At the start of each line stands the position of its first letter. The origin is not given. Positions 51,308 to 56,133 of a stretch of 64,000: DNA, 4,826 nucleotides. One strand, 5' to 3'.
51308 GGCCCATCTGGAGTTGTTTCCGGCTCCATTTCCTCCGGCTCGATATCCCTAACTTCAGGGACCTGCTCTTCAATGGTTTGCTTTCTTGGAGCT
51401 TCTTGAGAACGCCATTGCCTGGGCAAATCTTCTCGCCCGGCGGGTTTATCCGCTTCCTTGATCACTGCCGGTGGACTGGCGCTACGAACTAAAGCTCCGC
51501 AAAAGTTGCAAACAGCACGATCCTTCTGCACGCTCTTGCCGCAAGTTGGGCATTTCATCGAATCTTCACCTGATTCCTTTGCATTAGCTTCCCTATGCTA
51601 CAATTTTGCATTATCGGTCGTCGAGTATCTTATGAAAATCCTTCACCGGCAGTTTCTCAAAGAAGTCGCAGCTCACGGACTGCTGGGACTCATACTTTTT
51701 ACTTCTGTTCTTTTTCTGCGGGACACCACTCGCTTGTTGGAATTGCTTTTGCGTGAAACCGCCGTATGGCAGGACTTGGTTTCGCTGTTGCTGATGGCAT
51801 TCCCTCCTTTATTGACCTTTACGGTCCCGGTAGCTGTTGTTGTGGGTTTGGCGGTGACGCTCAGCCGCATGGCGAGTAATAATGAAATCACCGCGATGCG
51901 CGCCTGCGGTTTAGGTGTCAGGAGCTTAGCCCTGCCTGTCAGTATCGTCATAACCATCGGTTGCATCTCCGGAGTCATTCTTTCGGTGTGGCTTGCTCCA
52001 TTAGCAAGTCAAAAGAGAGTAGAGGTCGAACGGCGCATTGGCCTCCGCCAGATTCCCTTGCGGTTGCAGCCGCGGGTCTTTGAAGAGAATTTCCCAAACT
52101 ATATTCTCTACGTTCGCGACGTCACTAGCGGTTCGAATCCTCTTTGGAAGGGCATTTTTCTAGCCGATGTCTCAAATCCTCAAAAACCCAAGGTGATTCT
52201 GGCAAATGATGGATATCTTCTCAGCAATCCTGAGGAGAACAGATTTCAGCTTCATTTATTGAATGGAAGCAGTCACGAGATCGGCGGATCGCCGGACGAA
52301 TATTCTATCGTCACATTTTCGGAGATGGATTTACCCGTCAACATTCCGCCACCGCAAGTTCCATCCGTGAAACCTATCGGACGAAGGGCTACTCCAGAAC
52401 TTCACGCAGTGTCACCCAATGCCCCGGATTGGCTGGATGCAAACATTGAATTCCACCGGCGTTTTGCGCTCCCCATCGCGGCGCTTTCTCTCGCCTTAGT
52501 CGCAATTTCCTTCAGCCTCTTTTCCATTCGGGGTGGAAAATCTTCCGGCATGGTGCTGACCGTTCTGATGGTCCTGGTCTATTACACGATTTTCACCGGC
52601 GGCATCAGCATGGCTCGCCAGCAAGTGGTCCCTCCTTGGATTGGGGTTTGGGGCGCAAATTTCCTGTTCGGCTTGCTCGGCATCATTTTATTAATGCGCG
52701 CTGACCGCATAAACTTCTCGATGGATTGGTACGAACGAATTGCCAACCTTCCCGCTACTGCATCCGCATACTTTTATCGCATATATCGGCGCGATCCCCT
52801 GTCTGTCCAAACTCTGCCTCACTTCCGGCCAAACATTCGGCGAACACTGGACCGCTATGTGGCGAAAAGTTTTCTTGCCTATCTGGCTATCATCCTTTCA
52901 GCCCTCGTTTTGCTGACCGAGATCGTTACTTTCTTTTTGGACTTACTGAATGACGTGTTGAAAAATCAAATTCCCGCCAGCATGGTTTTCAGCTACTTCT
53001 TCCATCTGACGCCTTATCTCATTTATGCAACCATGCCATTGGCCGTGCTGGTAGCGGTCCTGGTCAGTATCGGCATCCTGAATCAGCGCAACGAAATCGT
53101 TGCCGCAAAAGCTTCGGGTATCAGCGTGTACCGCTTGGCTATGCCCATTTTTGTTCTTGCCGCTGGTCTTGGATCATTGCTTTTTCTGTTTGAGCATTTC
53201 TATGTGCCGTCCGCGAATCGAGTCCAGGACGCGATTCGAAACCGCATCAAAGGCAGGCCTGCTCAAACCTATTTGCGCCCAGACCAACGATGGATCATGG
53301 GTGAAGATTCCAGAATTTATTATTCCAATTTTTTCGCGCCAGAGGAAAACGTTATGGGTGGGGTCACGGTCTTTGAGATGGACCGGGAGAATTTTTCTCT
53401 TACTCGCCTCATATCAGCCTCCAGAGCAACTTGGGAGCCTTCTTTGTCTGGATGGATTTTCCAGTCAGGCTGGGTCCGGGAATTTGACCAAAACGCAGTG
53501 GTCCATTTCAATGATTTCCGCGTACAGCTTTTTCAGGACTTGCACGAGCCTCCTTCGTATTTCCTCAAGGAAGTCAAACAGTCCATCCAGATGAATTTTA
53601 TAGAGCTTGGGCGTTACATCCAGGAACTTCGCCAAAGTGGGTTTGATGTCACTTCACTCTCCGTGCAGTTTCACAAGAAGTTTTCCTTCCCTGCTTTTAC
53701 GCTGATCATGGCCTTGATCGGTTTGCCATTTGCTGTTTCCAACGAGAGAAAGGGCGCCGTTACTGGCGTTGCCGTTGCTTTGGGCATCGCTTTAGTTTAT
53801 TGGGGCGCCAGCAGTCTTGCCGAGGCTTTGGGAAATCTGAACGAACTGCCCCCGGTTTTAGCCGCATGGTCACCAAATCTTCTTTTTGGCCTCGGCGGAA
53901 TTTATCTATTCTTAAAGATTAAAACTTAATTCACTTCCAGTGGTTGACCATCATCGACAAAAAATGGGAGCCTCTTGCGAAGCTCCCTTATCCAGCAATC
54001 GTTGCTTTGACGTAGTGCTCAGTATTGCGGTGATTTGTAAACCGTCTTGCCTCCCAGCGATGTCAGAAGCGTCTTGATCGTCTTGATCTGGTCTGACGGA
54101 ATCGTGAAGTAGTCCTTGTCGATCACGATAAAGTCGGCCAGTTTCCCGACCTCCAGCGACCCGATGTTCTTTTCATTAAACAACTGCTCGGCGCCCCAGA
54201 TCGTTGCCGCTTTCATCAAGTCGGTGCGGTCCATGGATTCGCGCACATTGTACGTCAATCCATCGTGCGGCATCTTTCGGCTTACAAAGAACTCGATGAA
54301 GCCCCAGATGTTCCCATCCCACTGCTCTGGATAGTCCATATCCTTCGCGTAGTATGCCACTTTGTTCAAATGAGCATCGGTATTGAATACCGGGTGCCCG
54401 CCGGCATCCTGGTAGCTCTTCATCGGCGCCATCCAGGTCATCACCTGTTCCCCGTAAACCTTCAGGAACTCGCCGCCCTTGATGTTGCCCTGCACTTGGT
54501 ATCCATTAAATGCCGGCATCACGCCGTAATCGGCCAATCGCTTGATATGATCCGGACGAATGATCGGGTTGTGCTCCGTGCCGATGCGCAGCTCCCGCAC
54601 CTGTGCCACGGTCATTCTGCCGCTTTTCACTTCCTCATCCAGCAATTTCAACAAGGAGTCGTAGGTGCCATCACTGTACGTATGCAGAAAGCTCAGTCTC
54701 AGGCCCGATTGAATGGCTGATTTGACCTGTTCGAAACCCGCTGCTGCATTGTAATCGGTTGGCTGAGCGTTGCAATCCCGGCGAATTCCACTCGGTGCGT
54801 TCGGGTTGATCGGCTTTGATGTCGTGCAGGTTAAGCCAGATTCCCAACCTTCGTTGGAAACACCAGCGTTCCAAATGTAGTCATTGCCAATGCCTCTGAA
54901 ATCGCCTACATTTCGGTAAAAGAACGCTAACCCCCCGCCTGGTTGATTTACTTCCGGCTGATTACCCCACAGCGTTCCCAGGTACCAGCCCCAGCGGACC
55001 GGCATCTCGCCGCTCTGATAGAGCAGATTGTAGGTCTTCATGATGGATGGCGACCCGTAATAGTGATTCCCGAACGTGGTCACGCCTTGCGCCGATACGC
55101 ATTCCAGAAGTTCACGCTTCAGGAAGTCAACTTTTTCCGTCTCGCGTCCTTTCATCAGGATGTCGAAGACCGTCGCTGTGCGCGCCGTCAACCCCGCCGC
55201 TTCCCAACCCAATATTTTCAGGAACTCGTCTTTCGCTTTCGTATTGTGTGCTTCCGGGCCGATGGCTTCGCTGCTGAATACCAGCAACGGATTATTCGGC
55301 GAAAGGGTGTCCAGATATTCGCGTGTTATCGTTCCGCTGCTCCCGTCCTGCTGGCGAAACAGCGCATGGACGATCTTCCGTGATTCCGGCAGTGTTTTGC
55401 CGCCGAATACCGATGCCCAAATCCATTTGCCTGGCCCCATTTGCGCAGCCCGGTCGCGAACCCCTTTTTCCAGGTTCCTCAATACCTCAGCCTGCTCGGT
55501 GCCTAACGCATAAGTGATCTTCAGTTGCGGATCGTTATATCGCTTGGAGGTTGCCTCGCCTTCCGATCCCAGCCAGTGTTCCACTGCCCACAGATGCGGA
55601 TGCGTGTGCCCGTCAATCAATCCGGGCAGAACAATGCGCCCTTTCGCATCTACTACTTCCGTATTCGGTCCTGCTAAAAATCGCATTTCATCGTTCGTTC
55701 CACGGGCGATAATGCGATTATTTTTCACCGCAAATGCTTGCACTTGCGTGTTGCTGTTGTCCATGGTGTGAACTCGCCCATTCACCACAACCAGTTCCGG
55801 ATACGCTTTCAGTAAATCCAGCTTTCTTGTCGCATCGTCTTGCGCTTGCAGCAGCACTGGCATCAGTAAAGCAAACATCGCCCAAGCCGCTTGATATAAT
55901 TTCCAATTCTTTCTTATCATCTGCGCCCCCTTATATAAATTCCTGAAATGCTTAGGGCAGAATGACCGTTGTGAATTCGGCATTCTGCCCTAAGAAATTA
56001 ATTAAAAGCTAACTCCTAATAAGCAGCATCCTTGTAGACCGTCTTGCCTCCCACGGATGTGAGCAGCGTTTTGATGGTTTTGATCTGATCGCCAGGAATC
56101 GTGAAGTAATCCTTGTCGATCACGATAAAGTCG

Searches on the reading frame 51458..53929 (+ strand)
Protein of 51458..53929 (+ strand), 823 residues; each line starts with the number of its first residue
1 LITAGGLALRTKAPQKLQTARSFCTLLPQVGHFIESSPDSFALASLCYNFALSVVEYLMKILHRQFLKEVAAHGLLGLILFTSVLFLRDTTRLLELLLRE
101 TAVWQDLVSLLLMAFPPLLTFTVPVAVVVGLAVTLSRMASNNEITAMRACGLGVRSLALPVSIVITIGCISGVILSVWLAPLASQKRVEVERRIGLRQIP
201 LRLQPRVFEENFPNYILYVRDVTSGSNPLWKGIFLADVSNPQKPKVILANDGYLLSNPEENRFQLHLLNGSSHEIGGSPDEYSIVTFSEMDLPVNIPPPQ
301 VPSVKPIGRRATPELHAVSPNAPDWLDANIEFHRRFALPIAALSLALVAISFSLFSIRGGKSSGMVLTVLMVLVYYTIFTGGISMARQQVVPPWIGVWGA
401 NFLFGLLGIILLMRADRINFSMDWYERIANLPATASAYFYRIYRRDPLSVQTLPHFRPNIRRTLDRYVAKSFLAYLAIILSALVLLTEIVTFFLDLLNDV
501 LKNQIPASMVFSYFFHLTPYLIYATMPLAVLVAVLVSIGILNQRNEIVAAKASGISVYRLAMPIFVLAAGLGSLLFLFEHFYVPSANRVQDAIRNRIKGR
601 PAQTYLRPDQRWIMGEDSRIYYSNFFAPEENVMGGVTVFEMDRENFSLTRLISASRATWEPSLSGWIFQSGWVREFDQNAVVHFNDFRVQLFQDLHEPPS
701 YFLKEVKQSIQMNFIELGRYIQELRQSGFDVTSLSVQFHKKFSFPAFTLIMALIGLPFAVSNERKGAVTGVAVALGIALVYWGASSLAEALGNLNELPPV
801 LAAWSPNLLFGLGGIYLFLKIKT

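Call 73: search_protein_families(library=pfam, proteins=[window:51458-53929:+], max_evalue=0.001)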
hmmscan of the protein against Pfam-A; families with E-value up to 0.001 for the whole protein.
window:51458-53929:+ (823 aa): 1 family
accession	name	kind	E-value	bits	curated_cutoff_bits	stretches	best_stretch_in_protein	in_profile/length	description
PF03739.19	LptF_LptG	-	1.7e-153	511.2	27.9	2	466-820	1-353/353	Lipopolysaccharide export system permease LptF/LptG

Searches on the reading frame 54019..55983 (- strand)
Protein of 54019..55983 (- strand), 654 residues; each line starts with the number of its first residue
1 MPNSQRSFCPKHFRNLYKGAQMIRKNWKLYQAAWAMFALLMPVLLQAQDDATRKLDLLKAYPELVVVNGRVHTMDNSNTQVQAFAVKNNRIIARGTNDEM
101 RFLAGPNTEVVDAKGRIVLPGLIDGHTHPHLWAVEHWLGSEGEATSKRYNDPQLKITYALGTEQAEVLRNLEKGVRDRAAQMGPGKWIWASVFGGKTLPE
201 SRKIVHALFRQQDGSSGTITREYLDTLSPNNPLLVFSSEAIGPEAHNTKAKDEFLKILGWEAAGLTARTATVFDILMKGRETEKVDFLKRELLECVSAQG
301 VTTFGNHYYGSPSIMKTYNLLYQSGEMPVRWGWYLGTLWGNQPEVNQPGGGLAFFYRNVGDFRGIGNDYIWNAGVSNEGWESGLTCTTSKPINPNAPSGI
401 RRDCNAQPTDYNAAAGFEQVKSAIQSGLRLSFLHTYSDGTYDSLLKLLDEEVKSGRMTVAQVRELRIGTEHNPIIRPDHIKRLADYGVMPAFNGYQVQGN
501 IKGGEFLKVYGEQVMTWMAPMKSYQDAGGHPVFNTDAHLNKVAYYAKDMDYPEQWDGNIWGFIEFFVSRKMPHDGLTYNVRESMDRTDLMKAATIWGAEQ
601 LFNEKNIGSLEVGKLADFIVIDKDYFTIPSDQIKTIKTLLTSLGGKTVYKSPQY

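Call 73: search_protein_families(library=pfam, proteins=[window:54019-55983:-], max_evalue=0.001)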
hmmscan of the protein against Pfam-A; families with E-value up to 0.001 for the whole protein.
window:54019-55983:- (654 aa): 2 families
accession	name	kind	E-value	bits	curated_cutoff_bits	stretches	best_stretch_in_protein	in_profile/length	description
PF07969.17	Amidohydro_3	-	3.6e-29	103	29.7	2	173-649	46-472/472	Amidohydrolase family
PF01979.26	Amidohydro_1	-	2.2e-10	40.8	25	1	577-627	275-321/345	Amidohydrolase family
